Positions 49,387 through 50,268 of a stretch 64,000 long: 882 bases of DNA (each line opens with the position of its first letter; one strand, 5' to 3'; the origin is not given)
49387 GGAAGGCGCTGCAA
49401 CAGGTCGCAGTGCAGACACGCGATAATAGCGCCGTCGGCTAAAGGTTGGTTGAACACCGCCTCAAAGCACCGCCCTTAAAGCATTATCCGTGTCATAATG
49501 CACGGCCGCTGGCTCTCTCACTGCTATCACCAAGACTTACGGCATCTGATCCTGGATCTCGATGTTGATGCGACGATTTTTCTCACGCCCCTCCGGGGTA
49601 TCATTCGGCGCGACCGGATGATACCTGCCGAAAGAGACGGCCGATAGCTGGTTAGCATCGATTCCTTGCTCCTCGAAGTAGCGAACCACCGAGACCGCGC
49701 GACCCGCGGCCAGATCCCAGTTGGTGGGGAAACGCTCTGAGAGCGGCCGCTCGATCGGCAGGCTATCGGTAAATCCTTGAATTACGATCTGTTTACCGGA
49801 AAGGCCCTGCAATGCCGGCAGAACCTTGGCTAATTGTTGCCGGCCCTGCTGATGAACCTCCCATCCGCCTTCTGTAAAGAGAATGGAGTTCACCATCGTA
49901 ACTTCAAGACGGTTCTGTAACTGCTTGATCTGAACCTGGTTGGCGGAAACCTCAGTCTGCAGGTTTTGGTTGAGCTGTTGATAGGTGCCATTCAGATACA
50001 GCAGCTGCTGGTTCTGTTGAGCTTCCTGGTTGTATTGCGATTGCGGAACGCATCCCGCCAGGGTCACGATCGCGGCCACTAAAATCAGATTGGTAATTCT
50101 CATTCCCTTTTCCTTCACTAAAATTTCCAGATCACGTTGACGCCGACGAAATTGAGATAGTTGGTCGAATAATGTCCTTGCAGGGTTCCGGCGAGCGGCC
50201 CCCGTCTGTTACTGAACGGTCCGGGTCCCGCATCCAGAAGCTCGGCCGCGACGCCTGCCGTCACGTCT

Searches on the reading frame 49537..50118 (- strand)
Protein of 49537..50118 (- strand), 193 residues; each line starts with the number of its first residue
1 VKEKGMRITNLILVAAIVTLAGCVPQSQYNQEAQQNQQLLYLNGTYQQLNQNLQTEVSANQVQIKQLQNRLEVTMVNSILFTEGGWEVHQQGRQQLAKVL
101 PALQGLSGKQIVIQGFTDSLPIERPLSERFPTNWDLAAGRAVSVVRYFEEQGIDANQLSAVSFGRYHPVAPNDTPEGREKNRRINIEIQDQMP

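Call 64: search_protein_families(library=pfam, proteins=[window:49537-50118:-], max_evalue=0.00001)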
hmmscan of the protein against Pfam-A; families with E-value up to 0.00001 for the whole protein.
window:49537-50118:- (193 aa): 1 family
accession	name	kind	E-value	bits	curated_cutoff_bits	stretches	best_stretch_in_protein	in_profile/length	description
PF00691.25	OmpA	-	1.9e-17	63.8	27.2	1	81-182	2-98/98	OmpA family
